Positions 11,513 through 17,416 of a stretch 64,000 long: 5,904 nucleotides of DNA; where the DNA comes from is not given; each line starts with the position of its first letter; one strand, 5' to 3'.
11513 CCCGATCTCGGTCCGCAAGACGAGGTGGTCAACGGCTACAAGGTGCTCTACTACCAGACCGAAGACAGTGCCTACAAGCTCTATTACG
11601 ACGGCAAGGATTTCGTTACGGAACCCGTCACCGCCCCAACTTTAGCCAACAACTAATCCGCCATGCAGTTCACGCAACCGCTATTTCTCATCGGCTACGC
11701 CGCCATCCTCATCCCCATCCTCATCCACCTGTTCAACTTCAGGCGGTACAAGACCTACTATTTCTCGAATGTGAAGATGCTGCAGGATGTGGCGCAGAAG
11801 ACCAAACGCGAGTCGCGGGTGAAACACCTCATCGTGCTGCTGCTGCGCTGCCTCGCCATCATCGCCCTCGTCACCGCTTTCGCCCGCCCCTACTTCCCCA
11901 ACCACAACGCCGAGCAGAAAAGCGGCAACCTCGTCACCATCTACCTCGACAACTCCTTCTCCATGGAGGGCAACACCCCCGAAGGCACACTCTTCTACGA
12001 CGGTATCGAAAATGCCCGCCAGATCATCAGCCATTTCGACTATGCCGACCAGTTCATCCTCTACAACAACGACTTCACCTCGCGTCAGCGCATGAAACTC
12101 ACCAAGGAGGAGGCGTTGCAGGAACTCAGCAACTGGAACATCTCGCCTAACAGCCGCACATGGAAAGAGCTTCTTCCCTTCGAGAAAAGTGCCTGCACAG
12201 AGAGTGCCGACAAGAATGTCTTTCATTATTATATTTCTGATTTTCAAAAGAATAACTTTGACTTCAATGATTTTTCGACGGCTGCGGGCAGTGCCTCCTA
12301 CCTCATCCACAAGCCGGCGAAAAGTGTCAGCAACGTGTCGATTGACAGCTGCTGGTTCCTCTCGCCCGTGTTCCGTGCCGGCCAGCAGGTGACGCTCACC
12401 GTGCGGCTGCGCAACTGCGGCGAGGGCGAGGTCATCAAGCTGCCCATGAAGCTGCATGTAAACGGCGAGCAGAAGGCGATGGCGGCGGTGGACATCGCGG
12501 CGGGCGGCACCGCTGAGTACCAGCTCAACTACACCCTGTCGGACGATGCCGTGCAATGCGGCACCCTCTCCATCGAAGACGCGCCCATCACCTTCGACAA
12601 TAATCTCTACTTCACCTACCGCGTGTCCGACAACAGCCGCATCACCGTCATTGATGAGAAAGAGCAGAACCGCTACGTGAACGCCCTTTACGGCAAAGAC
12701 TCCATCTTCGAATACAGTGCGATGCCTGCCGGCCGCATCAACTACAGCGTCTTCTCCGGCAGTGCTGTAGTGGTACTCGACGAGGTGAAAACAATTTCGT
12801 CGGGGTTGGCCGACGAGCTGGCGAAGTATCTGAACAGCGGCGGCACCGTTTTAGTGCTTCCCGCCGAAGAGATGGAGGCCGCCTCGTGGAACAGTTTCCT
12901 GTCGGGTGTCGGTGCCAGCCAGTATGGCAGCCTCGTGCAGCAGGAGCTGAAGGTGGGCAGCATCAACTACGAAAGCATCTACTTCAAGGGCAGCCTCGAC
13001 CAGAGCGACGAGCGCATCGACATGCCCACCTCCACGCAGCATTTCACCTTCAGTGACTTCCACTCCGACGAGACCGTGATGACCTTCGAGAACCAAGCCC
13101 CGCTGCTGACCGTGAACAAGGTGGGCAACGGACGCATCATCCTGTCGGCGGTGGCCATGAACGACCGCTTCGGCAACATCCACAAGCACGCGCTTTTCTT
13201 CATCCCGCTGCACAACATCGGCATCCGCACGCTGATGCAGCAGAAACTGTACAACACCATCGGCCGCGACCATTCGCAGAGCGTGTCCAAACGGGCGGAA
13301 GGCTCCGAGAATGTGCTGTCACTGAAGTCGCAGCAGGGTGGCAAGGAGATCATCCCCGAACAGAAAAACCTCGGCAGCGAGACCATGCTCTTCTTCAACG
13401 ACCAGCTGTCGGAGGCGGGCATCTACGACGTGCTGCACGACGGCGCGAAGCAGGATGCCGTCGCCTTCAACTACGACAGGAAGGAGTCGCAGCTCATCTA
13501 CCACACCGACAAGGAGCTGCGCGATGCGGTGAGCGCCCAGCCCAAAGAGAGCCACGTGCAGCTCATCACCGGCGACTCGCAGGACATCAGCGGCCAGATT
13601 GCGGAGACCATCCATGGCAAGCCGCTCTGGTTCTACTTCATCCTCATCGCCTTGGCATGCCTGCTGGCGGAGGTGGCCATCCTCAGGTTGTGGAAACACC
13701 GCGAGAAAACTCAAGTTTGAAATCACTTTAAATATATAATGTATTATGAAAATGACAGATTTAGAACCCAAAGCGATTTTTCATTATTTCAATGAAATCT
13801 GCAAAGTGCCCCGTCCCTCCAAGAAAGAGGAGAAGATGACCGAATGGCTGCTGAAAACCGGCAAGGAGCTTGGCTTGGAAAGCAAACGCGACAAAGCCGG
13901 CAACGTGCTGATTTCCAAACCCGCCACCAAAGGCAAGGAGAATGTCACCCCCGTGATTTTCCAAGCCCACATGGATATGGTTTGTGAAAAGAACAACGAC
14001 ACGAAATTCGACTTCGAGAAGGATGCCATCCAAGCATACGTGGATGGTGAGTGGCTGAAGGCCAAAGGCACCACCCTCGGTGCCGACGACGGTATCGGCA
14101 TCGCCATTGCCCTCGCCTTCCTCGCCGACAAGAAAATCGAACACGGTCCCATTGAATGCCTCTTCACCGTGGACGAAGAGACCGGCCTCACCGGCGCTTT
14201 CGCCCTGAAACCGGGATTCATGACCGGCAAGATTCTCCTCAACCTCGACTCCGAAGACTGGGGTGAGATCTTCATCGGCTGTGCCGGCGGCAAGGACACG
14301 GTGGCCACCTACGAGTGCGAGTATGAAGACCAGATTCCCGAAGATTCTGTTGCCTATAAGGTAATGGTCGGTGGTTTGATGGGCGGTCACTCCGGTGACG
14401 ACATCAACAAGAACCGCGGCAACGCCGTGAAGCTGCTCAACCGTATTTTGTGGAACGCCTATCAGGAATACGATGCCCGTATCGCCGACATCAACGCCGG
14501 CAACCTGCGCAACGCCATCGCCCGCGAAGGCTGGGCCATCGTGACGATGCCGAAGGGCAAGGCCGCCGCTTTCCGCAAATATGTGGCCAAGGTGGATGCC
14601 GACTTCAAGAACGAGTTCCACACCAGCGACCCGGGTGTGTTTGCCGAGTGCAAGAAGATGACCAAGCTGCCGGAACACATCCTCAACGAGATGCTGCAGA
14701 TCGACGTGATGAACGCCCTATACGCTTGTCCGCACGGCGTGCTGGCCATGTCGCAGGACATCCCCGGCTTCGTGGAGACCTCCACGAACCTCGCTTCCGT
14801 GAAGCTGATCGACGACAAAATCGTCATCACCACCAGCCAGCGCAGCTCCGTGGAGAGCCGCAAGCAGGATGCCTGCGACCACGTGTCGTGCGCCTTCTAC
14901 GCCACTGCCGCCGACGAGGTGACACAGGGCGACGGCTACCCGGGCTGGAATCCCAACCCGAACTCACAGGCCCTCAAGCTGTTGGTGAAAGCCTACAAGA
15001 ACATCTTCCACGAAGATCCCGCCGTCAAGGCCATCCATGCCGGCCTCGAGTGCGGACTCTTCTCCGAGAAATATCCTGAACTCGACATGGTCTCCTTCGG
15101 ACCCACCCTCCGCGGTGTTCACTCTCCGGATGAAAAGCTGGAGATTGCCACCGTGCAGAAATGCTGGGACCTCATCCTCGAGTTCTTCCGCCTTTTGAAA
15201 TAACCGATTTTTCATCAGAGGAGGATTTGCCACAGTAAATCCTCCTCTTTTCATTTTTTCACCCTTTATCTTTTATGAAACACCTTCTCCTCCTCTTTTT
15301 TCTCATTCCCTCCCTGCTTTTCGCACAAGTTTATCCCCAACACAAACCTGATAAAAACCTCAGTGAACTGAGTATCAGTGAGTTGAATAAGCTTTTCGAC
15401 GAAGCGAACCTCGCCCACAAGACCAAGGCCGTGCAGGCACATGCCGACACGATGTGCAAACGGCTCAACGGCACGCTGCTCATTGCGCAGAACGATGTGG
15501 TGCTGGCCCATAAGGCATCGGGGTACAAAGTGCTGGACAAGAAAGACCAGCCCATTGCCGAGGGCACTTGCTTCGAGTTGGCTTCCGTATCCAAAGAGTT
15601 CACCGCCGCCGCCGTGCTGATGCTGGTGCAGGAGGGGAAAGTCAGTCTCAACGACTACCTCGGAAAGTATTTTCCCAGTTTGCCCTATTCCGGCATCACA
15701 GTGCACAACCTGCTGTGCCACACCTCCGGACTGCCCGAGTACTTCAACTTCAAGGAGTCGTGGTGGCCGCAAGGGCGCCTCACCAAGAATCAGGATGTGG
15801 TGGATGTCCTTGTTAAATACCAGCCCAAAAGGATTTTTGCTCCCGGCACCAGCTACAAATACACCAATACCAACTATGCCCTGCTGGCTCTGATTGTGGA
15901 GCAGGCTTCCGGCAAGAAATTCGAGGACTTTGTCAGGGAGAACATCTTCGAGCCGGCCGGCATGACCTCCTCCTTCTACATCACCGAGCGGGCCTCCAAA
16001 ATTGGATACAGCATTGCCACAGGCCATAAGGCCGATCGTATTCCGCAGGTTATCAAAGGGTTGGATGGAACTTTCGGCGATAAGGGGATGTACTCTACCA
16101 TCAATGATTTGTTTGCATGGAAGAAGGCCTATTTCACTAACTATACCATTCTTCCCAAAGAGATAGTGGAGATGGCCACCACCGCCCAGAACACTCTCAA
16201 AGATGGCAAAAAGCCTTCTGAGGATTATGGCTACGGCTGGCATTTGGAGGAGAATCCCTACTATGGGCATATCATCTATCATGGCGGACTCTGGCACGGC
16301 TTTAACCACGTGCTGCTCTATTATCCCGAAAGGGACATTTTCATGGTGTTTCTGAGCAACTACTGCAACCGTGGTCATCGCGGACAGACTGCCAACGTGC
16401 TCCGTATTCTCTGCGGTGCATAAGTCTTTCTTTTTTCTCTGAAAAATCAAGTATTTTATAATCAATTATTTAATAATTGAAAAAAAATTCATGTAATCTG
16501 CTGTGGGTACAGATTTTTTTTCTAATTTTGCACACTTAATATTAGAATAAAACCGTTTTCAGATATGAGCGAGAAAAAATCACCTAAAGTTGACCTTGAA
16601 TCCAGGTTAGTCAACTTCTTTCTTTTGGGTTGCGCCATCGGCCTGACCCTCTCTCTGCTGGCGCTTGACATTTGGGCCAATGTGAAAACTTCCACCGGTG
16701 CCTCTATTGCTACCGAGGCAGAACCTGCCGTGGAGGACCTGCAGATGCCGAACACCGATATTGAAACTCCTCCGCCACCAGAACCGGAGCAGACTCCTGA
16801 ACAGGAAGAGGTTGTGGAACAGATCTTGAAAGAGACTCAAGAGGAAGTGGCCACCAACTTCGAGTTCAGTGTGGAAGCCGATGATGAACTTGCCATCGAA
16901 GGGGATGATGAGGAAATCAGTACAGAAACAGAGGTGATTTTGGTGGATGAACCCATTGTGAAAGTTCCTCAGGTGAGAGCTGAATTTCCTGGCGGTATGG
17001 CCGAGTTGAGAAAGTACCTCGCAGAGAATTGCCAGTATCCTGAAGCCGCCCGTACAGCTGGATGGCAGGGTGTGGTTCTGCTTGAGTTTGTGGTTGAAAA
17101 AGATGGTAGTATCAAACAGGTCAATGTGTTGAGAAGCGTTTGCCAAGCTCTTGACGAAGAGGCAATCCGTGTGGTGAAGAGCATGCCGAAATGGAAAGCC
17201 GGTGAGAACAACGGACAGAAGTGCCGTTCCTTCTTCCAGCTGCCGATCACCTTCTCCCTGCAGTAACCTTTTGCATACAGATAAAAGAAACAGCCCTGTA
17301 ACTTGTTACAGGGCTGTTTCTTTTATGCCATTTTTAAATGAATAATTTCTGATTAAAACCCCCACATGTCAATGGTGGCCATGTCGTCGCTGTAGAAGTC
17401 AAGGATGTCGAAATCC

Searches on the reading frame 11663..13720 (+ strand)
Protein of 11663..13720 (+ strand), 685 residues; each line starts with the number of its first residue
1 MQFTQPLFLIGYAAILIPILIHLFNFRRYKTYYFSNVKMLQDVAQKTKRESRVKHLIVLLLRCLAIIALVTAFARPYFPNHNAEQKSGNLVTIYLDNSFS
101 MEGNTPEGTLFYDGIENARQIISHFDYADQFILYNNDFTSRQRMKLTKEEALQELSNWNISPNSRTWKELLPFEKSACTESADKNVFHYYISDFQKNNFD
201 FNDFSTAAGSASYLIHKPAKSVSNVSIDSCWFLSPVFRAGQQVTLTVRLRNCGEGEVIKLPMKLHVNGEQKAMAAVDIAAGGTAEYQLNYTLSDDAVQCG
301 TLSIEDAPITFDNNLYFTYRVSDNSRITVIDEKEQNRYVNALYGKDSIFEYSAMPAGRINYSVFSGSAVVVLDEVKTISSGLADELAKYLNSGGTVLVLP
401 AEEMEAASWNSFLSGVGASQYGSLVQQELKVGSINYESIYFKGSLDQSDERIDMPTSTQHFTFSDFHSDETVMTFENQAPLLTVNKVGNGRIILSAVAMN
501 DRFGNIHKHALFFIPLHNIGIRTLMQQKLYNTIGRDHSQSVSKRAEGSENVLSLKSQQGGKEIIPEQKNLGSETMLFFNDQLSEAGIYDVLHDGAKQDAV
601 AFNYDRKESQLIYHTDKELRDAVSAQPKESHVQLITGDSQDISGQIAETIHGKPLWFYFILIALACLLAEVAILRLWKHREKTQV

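Call 96: search_protein_families(library=pfam, proteins=[window:11663-13720:+], max_evalue=0.00001)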
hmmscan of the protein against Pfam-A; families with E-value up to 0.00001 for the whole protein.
window:11663-13720:+ (685 aa): 1 family
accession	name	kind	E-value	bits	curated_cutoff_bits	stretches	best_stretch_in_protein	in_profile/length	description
PF07584.16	BatA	-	1.1e-20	74.2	25.9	1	1-76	1-77/77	Aerotolerance regulator N-terminal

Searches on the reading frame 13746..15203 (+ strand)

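Call 96: search_protein_families(library=pfam, proteins=[window:13746-15203:+], max_evalue=0.00001)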
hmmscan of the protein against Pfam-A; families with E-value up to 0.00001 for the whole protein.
window:13746-15203:+ (485 aa): 1 family
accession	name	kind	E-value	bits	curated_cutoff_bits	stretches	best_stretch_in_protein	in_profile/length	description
PF01546.33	Peptidase_M20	-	4.8e-15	56.4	24.6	1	71-480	1-203/206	Peptidase family M20/M25/M40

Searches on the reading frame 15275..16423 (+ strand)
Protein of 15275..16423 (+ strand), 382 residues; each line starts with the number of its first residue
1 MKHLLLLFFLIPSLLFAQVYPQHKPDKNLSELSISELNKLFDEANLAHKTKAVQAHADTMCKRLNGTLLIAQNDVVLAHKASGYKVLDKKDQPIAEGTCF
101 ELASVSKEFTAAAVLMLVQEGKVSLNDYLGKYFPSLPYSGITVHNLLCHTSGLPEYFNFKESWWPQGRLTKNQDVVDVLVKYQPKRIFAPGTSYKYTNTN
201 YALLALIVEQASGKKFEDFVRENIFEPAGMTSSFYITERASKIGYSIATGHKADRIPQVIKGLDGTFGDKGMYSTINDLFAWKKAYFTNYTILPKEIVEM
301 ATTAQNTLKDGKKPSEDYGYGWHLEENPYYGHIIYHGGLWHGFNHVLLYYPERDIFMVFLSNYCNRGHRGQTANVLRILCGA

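Call 96: search_protein_families(library=pfam, proteins=[window:15275-16423:+], max_evalue=0.00001)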
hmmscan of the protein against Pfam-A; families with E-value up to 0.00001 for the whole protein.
window:15275-16423:+ (382 aa): 1 family
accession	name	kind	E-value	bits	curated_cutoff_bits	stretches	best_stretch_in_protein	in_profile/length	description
PF00144.29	Beta-lactamase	-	4.7e-57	194.1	27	1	62-369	13-316/329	Beta-lactamase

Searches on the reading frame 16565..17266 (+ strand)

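Call 96: search_protein_families(library=pfam, proteins=[window:16565-17266:+], max_evalue=0.00001)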
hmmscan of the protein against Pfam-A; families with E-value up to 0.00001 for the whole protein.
window:16565-17266:+ (233 aa): 1 family
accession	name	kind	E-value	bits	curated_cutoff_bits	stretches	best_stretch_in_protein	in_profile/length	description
PF03544.19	TonB_C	-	7.1e-19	68.5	24.6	1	155-232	2-79/79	Gram-negative bacterial TonB protein C-terminal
